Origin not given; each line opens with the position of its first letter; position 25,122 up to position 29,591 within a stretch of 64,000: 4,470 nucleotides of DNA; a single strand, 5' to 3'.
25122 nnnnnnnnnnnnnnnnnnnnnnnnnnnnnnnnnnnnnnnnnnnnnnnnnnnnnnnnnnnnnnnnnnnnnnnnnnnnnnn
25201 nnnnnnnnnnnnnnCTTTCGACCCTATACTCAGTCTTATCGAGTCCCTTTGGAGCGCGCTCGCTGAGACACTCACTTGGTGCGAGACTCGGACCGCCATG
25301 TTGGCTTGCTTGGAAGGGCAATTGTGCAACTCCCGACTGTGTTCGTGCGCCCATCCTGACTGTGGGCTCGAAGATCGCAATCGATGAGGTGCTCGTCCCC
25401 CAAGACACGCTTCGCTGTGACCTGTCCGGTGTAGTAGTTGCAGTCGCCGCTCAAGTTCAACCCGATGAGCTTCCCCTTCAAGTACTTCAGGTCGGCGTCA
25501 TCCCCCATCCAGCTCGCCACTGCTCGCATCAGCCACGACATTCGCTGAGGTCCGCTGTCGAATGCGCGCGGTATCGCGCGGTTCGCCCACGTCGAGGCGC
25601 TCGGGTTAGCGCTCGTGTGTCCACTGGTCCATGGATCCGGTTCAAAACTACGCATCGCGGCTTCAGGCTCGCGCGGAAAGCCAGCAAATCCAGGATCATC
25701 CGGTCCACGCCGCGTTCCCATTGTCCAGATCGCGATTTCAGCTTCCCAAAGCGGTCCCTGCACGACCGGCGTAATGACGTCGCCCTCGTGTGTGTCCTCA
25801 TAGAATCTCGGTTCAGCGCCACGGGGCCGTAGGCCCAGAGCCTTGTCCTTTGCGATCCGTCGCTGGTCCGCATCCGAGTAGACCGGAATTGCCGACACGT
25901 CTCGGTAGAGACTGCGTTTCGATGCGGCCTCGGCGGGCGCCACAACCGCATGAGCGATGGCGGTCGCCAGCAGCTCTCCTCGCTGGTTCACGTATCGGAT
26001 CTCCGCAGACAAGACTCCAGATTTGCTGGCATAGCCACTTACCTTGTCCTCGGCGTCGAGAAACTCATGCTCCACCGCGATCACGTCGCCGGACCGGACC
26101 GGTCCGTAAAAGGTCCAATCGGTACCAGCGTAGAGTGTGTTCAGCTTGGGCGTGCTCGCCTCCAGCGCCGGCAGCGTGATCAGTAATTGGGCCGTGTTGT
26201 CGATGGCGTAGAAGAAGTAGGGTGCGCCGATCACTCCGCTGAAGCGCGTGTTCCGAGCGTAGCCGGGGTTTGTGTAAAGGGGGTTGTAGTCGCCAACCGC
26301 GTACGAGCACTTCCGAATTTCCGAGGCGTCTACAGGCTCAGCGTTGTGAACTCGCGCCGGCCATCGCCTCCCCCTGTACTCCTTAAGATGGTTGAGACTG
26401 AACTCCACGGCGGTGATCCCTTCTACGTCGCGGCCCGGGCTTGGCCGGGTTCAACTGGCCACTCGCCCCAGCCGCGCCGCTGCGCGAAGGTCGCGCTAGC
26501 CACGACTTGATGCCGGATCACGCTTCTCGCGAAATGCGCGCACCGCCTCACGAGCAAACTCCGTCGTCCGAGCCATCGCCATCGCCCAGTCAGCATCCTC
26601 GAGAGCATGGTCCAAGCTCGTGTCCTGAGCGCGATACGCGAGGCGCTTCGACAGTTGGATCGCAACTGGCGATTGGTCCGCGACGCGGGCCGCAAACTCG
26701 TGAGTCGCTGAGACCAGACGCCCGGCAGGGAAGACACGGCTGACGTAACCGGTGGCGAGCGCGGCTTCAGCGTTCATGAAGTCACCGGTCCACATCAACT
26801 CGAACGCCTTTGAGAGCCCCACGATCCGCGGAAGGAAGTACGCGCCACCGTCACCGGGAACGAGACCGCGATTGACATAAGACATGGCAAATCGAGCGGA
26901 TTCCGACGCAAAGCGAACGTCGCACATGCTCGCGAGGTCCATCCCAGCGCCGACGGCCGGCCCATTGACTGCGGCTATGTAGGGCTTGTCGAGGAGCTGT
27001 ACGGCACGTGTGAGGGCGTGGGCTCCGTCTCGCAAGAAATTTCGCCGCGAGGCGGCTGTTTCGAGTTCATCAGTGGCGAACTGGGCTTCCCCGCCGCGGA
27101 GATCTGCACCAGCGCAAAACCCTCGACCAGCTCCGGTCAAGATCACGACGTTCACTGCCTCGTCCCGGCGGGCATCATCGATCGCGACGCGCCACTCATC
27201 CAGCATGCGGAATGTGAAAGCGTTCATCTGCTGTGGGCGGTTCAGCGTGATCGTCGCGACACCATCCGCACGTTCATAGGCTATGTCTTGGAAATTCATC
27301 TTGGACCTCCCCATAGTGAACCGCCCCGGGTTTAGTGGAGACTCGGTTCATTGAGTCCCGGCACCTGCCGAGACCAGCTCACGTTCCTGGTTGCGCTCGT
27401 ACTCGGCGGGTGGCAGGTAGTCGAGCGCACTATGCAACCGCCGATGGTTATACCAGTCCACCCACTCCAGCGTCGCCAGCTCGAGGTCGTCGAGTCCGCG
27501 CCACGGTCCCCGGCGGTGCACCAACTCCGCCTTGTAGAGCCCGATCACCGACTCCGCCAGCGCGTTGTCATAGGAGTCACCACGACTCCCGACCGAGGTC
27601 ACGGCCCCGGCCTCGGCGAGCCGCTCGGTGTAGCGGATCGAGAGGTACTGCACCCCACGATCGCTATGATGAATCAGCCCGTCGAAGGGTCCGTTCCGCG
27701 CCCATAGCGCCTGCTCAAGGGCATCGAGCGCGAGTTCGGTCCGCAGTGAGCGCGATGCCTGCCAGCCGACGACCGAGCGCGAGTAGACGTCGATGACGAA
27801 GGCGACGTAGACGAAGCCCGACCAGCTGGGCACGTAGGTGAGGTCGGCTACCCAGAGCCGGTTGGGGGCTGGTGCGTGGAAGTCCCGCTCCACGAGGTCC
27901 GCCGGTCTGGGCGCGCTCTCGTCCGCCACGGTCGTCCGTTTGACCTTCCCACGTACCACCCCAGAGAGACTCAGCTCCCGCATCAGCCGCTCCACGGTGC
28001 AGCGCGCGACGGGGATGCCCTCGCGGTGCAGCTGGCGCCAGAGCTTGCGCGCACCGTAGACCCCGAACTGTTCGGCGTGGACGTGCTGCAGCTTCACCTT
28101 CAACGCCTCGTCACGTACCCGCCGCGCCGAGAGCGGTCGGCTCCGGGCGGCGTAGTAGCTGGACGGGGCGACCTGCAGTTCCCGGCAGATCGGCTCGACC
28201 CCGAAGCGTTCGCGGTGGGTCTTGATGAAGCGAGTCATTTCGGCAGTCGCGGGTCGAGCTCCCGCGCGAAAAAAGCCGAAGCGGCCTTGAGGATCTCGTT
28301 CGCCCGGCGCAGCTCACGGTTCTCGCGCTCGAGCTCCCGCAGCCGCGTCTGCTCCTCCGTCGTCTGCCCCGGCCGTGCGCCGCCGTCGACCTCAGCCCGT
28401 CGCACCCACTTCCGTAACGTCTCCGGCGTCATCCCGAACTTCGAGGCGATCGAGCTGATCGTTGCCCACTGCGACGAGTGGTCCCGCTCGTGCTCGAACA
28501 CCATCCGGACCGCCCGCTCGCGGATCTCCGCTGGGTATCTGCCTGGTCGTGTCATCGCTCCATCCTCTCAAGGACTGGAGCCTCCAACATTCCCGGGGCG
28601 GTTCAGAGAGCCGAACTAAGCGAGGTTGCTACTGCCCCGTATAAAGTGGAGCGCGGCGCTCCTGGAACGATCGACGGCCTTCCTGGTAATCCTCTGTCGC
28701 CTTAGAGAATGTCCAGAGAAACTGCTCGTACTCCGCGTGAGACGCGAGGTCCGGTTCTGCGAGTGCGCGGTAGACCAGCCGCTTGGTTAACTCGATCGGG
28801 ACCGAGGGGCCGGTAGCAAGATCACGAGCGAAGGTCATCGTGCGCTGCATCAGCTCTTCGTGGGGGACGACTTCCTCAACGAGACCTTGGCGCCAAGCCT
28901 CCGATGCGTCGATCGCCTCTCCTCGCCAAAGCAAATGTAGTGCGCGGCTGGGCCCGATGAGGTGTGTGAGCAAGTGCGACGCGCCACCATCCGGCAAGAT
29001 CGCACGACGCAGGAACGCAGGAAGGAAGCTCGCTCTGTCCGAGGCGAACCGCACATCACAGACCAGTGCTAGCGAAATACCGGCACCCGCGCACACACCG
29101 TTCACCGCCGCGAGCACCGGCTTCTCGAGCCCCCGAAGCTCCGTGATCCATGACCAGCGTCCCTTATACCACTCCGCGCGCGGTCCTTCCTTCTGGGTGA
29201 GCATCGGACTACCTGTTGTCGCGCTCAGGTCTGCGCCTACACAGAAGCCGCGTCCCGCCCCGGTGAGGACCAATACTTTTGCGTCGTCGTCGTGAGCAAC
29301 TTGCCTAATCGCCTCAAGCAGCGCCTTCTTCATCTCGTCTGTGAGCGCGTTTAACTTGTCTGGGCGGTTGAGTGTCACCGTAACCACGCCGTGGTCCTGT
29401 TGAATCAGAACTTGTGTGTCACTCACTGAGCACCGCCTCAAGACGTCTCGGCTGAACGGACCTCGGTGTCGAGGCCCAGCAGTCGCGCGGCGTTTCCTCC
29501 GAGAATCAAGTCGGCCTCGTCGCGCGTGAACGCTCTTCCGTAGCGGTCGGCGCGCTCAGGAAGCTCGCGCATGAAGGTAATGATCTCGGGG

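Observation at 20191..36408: Large CoA-transferase/crotonase/LLM catabolic cluster of unknown substrate flanked by inverted NHL beta-propeller paralogs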

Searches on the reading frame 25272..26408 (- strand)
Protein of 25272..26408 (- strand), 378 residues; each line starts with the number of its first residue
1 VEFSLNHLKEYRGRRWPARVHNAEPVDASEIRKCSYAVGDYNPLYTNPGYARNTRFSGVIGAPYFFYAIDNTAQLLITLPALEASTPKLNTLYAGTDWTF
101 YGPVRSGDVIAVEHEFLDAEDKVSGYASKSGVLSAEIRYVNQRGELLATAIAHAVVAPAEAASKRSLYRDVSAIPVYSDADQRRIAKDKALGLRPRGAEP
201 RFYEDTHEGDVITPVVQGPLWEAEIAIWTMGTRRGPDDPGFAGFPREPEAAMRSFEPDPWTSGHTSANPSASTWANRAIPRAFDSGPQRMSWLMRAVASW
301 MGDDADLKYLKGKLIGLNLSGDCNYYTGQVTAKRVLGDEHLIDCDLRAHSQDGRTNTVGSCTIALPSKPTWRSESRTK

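Call 3: search_protein_families(library=pfam, proteins=[window:25272-26408:-])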
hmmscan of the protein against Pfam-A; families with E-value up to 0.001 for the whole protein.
window:25272-26408:- (378 aa): 2 families
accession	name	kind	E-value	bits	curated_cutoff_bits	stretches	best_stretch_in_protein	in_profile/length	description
PF13452.11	FAS1_DH_region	-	9.1e-14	52.2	22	1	24-149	12-131/132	FAS1-like, dehydratase domain region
PF01575.25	MaoC_dehydratas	-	3.5e-05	23.9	27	1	28-120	18-105/123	MaoC like domain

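Call 15: search_protein_families(library=ncbifam, proteins=[window:25272-26408:-], max_evalue=0.00001)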
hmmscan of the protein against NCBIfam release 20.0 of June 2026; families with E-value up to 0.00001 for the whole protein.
window:25272-26408:- (378 aa): 0 families

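Call 23: search_solved_structures(query=window:25272-26408:-, max_evalue=0.001)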
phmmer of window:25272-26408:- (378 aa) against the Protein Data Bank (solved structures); distinct sequences matched with E-value up to 0.001: 1.
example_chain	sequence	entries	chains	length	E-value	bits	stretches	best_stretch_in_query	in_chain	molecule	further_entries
1q6w_A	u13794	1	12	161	5.5e-07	32.3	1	27-157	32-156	monoamine oxidase regulatory protein, putative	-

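Call 25: find_homologous_proteins(query=window:25272-26408:-, max_evalue=1e-10)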
Query window:25272-26408:- (378 aa): 600 proteins with E <= 1e-10 among 5909 candidates; the best 120 are listed.
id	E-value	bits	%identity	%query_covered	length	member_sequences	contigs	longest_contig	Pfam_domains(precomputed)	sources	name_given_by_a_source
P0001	4.0e-258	874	100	100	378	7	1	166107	PF13452.12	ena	-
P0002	4.3e-139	482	56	99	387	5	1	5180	PF13452.12,PF01575.26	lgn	-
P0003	9.8e-93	329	44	93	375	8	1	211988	PF13452.12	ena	-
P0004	2.4e-85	305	43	92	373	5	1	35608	PF13452.12,PF01575.26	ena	-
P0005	3.4e-43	166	34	89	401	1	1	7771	PF13452.12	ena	-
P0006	8.8e-41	158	33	89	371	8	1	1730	PF13452.12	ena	-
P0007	2.5e-40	157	31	95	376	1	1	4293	PF13452.12,PF01575.26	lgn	-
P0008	2.8e-40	157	28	97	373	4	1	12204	PF13452.12,PF01575.26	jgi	jgi:acyl dehydratase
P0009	5.1e-40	156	30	89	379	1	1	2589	PF13452.12,PF01575.26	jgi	jgi:acyl dehydratase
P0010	1.2e-39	155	34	93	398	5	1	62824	PF13452.12,PF01575.26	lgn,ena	-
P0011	1.7e-39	154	30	91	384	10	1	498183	PF13452.12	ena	-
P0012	5.1e-38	149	32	89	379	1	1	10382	PF13452.12,PF01575.26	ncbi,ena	-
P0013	9.0e-38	149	34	89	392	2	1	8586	PF13452.12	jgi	-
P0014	2.4e-37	147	28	89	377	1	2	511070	PF13452.12,PF01575.26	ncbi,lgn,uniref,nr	ncbi:acyl dehydratase [Rhodoligotrophos appendicifer]|uniref:FAS1-like dehydratase domain-containing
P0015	2.2e-36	144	31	90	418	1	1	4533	PF13452.12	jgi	jgi:acyl dehydratase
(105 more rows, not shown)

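Call 26: find_encoding_contigs(protein=P0003, flank=10000, max_places=2)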
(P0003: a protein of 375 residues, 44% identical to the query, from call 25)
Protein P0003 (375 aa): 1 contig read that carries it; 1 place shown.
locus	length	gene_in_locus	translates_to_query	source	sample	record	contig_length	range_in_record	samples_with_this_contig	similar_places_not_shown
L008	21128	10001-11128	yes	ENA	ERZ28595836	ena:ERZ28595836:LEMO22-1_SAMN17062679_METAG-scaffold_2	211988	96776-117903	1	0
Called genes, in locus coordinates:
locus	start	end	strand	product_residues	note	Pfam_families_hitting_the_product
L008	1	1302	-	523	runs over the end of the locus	PF00171:Aldedh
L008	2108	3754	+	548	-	PF00732:GMC_oxred_N, PF00890:FAD_binding_2 (faint), PF01266:DAO (faint), PF05199:GMC_oxred_C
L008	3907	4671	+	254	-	PF00106:adh_short, PF08659:KR, PF13561:adh_short_C2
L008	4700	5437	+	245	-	PF00106:adh_short, PF08659:KR, PF13561:adh_short_C2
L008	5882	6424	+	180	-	PF10604:Polyketide_cyc2, PF11485:STK_08120-like (weak), PF03364:Polyketide_cyc (faint), PF06240:COXG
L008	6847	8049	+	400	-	PF00067:p450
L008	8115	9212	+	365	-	PF19328:DAP_DH_C (weak)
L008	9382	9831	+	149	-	PF12680:SnoaL_2 (weak)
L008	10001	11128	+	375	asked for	PF13452:FAS1_DH_region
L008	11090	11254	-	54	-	-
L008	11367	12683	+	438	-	PF01321:Creatinase_N (weak), PF00557:Peptidase_M24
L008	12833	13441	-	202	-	PF13628:DUF4142 (faint), PF03713:DUF305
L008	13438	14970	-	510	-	-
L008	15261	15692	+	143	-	-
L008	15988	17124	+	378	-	PF00106:adh_short (weak), PF01370:Epimerase, PF04321:RmlD_sub_bind, PF01073:3Beta_HSD, PF13460:NAD_binding_10, PF16363:GDP_Man_Dehyd, PF07993:NAD_binding_4 (weak)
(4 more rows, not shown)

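Call 27: find_encoding_contigs(protein=P0004, flank=10000, max_places=2)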
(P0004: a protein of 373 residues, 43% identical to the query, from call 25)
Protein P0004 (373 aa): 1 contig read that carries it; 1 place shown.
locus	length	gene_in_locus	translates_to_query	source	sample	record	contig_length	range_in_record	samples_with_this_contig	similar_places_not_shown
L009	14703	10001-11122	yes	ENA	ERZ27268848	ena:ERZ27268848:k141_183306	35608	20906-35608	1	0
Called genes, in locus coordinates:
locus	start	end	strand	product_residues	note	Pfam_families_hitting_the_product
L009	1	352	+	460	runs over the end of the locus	PF02470:MlaD, PF11887:Mce4_CUP1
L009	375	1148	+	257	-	-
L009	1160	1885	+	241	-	PF11738:DUF3298 (faint)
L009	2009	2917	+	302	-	PF00135:COesterase (faint), PF20434:BD-FAE, PF00326:Peptidase_S9 (faint), PF07859:Abhydrolase_3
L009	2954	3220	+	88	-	-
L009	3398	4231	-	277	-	-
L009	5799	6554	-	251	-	PF00106:adh_short, PF13561:adh_short_C2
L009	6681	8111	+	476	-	PF01636:APH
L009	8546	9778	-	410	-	PF00067:p450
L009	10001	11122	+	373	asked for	PF13452:FAS1_DH_region, PF01575:MaoC_dehydratas (weak)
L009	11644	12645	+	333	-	PF00135:COesterase (weak), PF20434:BD-FAE, PF07859:Abhydrolase_3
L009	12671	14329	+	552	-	PF00743:FMO-like, PF01266:DAO (faint), PF07992:Pyr_redox_2 (weak), PF13450:NAD_binding_8, PF13738:Pyr_redox_3, PF13434:Lys_Orn_oxgnase (weak)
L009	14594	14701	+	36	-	?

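Call 79: predict_structure(alignment_id=A2)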
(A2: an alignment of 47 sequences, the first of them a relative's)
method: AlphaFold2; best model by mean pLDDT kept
length: 378 residues; sequences in the alignment: 47
mean_pLDDT: 87.0   pTM: 0.88
mean pLDDT of the five models: 87.0, 85.9, 84.4, 83.5, 82.3
residues with pLDDT >= 90: 246; 70-90: 72; 50-70: 46; < 50: 14
segments of 3 or more residues with pLDDT < 50: 255-260
pLDDT, mean of each block of 10 residues (from residue 1): 88 86 90 96 96 95 95 71 72 95 97 95 87 96 98 92 84 93 95 86 97 95 86 67 57 49 50 68 89 97 96 95 97 97 98 97 95 63
secondary structure, 60 per line:
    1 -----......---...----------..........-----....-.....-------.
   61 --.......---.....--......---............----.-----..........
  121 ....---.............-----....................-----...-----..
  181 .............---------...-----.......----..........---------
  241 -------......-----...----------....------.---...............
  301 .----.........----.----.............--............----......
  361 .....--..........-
elements in order: H6-11 E15-17 H28-37 H43-46 H48-52 H63-69 H73-77 H80-85 E89-100 E111-124 E128-140 E146-158 H159-165 H179-193 E211-217 H222-231 H248-253 H272-275 H286-301 E306-314 E324-336 E339-350 E355-365 H368-377

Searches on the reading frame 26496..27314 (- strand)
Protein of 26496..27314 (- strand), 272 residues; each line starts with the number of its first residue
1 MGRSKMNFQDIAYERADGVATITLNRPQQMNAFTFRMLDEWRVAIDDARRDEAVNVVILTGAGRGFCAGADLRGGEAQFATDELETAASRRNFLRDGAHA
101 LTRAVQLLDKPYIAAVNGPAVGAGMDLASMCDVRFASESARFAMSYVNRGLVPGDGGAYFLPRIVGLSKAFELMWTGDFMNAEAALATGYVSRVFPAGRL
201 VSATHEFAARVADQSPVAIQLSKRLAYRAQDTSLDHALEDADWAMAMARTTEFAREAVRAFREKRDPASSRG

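Call 3: search_protein_families(library=pfam, proteins=[window:26496-27314:-])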
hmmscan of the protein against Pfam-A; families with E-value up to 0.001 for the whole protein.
window:26496-27314:- (272 aa): 2 families
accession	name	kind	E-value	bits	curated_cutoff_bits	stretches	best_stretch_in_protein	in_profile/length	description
PF00378.25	ECH_1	-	7.4e-51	173.3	27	1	15-267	2-246/251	Enoyl-CoA hydratase/isomerase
PF16113.10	ECH_2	-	1e-34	121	27.2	1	20-239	2-216/335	Enoyl-CoA hydratase/isomerase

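Call 15: search_protein_families(library=ncbifam, proteins=[window:26496-27299:-], max_evalue=0.00001)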
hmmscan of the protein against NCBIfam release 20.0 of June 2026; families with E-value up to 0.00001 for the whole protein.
window:26496-27299:- (267 aa): 71 families (the best 25 are shown)
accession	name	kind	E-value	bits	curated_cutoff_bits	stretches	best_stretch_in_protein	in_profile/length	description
NF006699.0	PRK09245.1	subfamily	1.7e-77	260.3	354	1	5-263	4-262/266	crotonase/enoyl-CoA hydratase family protein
NF006109.0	PRK08260.1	subfamily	4.1e-67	226.5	320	1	1-263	1-274/296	enoyl-CoA hydratase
NF004857.0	PRK06210.1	equivalog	6.5e-62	209.4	341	1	2-263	6-271/275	enoyl-CoA hydratase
NF051848.1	EnCoAHydtEchA19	equivalog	1.9e-59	201.3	400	1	7-263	3-254/258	enoyl-CoA hydratase EchA19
NF004635.0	PRK05981.1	equivalog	1.6e-55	188.5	351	1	1-261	1-260/266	enoyl-CoA hydratase/isomerase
NF004475.0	PRK05809.1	subfamily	4.5e-54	183.7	394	1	1-262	1-255/260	short-chain-enoyl-CoA hydratase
NF004840.0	PRK06190.1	equivalog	9.3e-54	182.7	253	1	6-256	6-247/260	enoyl-CoA hydratase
NF006008.0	PRK08139.1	equivalog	2.3e-51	174.8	313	1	8-263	15-262/266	enoyl-CoA hydratase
TIGR02280.1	PaaB1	equivalog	2.7e-51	174.5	345.15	1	8-263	3-252/256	2-(1,2-epoxy-1,2-dihydrophenyl)acetyl-CoA isomerase PaaG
NF046063.1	oxepin_alt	equivalog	4.3e-50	170.6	300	1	8-262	4-253/254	oxepin-CoA hydrolase, alternative type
NF007239.0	PRK09674.1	equivalog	4.4e-50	170.5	371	1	5-263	5-253/257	2,3-dehydroadipyl-CoA hydratase PaaF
NF006107.0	PRK08258.1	equivalog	5.8e-50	170.1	330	1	4-263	17-273/277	enoyl-CoA hydratase family protein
NF006100.0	PRK08252.1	subfamily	5.1e-49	167.2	282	1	5-263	4-250/254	crotonase/enoyl-CoA hydratase family protein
NF005802.0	PRK07657.1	equivalog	9e-49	166.3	363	1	11-263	11-256/260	enoyl-CoA hydratase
NF004517.0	PRK05862.1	equivalog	1.7e-48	165.4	396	1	1-263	1-253/257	enoyl-CoA hydratase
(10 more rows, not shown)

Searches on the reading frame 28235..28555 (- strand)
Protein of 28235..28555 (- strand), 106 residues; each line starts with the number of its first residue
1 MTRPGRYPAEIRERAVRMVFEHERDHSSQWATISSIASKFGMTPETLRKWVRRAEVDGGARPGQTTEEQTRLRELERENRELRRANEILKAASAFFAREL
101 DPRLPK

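Call 8: search_protein_families(library=pfam, proteins=[window:28235-28555:-])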
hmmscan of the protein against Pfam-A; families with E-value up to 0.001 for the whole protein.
window:28235-28555:- (106 aa): 2 families
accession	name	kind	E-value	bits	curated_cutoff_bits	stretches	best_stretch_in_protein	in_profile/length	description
PF01527.26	HTH_Tnp_1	-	2.2e-13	50.6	24.1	1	1-86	1-74/75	Transposase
PF13518.12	HTH_28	-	1.7e-05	25.2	25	1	29-56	12-38/52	Helix-turn-helix domain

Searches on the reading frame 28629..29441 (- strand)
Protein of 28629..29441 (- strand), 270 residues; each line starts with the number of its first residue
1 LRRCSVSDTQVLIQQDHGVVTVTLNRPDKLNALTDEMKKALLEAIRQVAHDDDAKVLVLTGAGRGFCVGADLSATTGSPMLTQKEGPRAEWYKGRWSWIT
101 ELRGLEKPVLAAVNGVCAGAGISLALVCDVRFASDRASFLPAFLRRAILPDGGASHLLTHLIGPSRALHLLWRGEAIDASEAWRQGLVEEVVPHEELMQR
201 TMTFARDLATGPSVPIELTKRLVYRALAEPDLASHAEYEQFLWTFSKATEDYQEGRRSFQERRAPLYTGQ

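Call 3: search_protein_families(library=pfam, proteins=[window:28629-29441:-])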
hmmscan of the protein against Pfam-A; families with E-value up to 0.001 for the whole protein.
window:28629-29441:- (270 aa): 2 families
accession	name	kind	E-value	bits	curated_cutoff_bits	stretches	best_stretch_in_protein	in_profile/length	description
PF00378.25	ECH_1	-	4.8e-51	173.9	27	1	16-269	3-250/251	Enoyl-CoA hydratase/isomerase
PF16113.10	ECH_2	-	1.3e-28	100.9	27.2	1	21-200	3-180/335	Enoyl-CoA hydratase/isomerase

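Call 15: search_protein_families(library=ncbifam, proteins=[window:28629-29441:-], max_evalue=0.00001)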
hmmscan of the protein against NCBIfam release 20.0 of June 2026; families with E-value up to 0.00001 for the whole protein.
window:28629-29441:- (270 aa): 71 families (the best 25 are shown)
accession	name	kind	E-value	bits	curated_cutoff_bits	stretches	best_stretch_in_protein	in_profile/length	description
NF004857.0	PRK06210.1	equivalog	9.5e-63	212.2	341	1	7-269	6-274/275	enoyl-CoA hydratase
TIGR02280.1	PaaB1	equivalog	3.1e-57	194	345.15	1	11-270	1-256/256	2-(1,2-epoxy-1,2-dihydrophenyl)acetyl-CoA isomerase PaaG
NF004635.0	PRK05981.1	equivalog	4.7e-57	193.5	351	1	10-269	5-265/266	enoyl-CoA hydratase/isomerase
NF006109.0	PRK08260.1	subfamily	8.4e-57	192.7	320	1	10-269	5-277/296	enoyl-CoA hydratase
NF051848.1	EnCoAHydtEchA19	equivalog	1.4e-54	185.3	400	1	11-269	2-257/258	enoyl-CoA hydratase EchA19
NF006699.0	PRK09245.1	subfamily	2.4e-53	181.1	354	1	10-269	4-265/266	crotonase/enoyl-CoA hydratase family protein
NF004840.0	PRK06190.1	equivalog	2.3e-51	174.9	253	1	9-240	4-229/260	enoyl-CoA hydratase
NF004525.0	PRK05870.1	equivalog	9e-51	173.2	285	1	10-241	4-228/249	enoyl-CoA hydratase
NF006107.0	PRK08258.1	equivalog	2.2e-50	171.5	330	1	9-270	17-277/277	enoyl-CoA hydratase family protein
NF004725.0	PRK06072.1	equivalog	1.1e-47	162.9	293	1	11-270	2-248/248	enoyl-CoA hydratase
NF046063.1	oxepin_alt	equivalog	1.7e-47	162.1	300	1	12-265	3-253/254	oxepin-CoA hydrolase, alternative type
NF004781.0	PRK06127.1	subfamily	2.1e-46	158.8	291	1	6-270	8-269/269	enoyl-CoA hydratase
NF004475.0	PRK05809.1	subfamily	7.1e-46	156.8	394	1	10-267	5-257/260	short-chain-enoyl-CoA hydratase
NF007239.0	PRK09674.1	equivalog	1.3e-45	155.8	371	1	9-270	4-257/257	2,3-dehydroadipyl-CoA hydratase PaaF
NF005700.0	PRK07511.1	subfamily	2.3e-45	155.2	274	1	10-268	4-259/260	enoyl-CoA hydratase family protein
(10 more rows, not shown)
